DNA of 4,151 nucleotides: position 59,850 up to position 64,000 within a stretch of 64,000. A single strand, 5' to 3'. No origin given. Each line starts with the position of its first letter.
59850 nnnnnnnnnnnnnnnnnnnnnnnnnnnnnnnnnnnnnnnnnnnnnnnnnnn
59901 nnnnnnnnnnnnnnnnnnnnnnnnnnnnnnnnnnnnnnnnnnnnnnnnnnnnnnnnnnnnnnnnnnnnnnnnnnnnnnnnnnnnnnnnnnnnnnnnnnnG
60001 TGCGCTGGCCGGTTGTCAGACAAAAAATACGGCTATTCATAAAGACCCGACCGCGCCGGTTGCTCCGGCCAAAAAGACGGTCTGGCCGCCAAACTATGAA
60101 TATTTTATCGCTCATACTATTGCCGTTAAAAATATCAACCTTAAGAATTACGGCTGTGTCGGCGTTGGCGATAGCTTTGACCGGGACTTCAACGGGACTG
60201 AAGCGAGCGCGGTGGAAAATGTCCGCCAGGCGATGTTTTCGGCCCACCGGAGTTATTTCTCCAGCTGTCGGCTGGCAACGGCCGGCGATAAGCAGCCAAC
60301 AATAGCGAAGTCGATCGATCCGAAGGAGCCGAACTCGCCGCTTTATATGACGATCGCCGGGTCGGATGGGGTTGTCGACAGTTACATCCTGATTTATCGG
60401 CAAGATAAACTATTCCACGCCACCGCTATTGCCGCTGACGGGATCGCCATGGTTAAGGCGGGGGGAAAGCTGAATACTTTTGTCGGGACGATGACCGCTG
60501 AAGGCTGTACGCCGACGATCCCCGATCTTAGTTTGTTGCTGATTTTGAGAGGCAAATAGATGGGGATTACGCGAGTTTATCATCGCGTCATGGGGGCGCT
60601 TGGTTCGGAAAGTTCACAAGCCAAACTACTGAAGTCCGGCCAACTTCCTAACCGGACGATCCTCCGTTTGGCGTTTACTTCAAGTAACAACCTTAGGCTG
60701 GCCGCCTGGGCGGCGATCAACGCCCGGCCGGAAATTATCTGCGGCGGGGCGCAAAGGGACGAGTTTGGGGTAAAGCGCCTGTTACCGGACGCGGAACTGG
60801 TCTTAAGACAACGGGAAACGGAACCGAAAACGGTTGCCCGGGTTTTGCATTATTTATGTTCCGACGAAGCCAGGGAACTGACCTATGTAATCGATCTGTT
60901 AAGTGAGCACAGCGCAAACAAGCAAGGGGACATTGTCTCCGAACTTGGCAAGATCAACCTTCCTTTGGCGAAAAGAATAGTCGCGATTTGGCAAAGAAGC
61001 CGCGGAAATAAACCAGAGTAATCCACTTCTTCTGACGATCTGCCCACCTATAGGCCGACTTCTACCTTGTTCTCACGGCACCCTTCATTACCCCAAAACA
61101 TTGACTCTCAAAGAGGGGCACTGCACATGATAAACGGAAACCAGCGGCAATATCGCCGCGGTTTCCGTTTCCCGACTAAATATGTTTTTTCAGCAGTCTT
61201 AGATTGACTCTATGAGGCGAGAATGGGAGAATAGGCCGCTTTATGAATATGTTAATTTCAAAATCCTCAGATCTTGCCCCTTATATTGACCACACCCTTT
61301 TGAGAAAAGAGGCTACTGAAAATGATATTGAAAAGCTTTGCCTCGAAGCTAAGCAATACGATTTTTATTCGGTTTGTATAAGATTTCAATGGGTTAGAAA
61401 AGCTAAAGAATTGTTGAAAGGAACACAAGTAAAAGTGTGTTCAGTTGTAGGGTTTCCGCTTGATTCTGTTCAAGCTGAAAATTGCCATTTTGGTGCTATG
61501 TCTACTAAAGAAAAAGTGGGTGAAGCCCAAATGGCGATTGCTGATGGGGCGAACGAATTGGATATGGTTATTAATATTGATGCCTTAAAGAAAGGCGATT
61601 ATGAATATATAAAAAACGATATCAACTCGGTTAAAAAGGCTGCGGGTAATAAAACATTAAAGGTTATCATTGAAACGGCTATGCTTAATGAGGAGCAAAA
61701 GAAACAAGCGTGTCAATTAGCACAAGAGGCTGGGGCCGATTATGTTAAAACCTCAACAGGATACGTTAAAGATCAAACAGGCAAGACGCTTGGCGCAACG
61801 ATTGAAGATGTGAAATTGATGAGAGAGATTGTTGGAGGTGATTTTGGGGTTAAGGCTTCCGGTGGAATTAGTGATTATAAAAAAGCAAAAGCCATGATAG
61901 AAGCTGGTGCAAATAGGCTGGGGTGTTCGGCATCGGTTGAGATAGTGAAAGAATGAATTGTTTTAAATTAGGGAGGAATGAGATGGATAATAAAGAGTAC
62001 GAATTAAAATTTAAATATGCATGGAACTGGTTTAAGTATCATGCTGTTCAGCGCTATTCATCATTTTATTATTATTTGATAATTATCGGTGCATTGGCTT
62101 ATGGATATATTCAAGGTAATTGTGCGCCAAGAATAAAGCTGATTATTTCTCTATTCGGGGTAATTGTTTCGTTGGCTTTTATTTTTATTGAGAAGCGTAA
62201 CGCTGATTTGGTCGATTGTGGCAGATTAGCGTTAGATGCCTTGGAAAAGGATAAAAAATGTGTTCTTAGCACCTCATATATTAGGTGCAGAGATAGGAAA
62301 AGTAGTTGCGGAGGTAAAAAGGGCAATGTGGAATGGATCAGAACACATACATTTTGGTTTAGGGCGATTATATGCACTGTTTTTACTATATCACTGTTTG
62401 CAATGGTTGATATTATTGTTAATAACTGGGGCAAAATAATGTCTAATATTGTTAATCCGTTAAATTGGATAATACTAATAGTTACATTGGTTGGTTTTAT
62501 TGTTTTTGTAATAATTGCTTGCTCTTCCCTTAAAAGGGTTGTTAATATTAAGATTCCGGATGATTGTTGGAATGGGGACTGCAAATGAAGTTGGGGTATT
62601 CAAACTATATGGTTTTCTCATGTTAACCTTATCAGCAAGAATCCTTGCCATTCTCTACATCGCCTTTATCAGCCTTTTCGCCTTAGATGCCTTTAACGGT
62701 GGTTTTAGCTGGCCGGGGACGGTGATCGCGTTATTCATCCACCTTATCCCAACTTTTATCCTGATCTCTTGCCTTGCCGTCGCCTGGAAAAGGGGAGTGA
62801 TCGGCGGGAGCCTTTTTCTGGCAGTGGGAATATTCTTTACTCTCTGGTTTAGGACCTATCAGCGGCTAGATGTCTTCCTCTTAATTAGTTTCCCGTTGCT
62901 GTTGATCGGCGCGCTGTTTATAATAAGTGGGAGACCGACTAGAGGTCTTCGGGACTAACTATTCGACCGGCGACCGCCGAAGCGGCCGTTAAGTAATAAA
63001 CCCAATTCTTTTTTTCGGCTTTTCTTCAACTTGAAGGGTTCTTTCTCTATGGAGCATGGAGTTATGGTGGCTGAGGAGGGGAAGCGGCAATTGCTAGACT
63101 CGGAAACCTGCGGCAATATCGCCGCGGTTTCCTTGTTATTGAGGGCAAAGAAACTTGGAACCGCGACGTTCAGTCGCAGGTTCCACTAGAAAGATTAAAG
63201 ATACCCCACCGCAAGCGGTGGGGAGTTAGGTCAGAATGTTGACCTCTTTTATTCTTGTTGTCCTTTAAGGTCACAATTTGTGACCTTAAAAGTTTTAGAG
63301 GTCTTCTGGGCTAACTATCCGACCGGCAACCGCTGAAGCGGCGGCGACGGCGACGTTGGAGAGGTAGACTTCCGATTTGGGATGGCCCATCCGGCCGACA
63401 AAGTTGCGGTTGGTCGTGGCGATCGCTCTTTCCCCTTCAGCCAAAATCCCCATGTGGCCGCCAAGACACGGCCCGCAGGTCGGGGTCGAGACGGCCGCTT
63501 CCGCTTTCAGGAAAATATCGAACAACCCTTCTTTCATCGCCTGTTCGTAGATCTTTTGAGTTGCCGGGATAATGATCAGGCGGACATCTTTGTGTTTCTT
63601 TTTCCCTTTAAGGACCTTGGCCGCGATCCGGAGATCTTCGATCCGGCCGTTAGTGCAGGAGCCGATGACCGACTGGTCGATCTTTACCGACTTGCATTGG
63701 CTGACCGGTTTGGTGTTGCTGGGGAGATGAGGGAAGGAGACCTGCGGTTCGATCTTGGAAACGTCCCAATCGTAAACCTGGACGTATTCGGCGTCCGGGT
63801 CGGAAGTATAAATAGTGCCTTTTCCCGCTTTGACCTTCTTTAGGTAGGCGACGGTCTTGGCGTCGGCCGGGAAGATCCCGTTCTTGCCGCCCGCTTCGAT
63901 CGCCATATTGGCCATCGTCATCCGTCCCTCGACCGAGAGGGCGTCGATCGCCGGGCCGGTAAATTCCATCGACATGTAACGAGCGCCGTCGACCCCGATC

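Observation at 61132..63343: AT-rich islet (deoC plus two membrane proteins) bracketed by a repeated palindromic element and a duplicated leuC 3' end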

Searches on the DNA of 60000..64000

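Call 9: search_rna_families(source=window, start=60000, end=64000, threshold=evalue, max_evalue=1)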
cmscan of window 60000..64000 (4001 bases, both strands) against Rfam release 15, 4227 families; matches with E-value up to 1: 2.
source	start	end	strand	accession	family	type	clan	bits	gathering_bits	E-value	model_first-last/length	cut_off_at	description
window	61300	61334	+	RF01360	CRISPR-DR47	Gene; CRISPR;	-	22.1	39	0.93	1-37/37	no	CRISPR RNA direct repeat element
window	63215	63276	+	RF03824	MIR5285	Gene; miRNA;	-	21.2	88.5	0.45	1-63/63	no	MIR5285 microRNA precursor family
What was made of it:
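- Tried and rejected: Rfam (call 9).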

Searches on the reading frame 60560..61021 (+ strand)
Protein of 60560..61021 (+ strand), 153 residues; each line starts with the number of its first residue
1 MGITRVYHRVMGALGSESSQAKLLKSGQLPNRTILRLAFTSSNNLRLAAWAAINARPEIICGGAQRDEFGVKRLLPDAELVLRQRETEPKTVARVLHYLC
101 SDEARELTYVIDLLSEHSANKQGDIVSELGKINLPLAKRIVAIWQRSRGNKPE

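Call 6: search_protein_families(library=pfam, proteins=[window:60560-61021:+], max_evalue=0.01)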
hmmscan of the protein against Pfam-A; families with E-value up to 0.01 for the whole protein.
window:60560-61021:+ (153 aa): 0 families

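Call 39: search_protein_families(library=padloc, proteins=[window:60560-61021:+], max_evalue=0.01)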
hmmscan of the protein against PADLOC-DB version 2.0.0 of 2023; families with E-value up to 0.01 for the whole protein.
window:60560-61021:+ (153 aa): 0 families
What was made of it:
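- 60560..61021 (+): 153-aa gene forming the left border of the cassette slot (no family match). No Pfam or PADLOC hit (calls 6, 39).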

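Call 68: find_encoding_contigs(protein=window:60560-61021:+, flank=5000, max_places=10)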
Protein window:60560-61021:+ (153 aa): 1 contig read that carries it; 1 place shown.
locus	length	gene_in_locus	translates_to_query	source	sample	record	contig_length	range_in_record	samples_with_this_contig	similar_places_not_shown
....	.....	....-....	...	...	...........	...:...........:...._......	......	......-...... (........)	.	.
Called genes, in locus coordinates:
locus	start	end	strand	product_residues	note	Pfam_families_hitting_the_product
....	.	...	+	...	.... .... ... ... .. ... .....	-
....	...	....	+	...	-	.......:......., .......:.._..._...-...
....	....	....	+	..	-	-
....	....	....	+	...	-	-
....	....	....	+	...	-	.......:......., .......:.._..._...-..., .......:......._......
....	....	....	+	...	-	-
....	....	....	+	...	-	-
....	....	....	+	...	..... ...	-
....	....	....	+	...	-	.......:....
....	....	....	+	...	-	-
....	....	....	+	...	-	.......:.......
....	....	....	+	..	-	-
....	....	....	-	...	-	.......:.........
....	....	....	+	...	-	-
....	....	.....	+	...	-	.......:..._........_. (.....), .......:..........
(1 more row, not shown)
